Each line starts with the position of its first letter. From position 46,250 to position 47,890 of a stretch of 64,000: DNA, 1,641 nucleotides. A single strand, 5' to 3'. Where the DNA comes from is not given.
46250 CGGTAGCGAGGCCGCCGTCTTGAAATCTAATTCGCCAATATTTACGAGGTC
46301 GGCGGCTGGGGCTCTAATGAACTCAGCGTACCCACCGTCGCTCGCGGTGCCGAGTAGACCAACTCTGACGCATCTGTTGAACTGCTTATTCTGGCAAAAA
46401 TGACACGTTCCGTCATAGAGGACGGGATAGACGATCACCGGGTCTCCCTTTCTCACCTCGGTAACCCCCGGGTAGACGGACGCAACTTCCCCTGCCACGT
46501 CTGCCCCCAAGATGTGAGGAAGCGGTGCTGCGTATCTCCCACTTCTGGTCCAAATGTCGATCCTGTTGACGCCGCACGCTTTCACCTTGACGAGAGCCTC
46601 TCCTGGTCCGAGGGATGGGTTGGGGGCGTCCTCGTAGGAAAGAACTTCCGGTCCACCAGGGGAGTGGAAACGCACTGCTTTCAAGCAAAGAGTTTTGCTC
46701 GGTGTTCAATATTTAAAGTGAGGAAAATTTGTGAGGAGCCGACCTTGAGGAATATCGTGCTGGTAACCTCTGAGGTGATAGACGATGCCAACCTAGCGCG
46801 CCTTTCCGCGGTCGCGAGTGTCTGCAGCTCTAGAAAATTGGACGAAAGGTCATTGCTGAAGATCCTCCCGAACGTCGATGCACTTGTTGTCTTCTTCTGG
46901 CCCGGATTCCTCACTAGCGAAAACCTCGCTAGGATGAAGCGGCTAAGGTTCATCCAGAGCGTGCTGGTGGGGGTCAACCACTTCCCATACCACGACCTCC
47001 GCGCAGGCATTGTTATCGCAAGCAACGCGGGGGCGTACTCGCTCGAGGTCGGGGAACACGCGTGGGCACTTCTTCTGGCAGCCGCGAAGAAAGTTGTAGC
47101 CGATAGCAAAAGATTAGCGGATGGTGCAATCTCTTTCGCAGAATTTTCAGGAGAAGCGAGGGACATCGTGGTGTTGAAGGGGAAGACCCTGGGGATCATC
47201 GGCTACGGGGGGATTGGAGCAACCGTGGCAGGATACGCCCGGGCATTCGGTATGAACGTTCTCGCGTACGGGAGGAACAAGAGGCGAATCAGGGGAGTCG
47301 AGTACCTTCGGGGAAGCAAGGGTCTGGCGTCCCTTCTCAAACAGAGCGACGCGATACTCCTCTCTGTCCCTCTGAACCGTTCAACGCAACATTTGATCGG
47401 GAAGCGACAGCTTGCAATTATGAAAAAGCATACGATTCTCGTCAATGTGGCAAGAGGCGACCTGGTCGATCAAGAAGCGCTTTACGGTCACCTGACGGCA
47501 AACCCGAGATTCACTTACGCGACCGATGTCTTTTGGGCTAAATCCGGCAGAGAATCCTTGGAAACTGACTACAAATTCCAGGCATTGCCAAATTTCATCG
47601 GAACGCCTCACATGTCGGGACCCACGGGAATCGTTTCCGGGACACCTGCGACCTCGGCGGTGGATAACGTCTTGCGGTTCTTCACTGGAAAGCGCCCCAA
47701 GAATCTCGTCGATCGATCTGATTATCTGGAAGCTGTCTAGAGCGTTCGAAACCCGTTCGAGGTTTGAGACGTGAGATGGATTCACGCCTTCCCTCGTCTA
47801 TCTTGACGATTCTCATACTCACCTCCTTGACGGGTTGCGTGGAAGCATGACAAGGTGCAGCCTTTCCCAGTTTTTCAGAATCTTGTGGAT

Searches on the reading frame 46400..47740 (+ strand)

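Call 22: search_protein_families(library=pfam, proteins=[window:46400-47740:+])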
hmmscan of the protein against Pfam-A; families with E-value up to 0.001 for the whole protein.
window:46400-47740:+ (446 aa): 2 families
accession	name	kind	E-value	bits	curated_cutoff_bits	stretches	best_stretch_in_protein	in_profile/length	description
PF02826.25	2-Hacid_dh_C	-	7e-42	143.2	25.1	1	223-406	2-178/178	D-isomer specific 2-hydroxyacid dehydrogenase, NAD binding domain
PF00389.36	2-Hacid_dh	-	5.1e-10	39.6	24.6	1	120-437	1-133/134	D-isomer specific 2-hydroxyacid dehydrogenase, catalytic domain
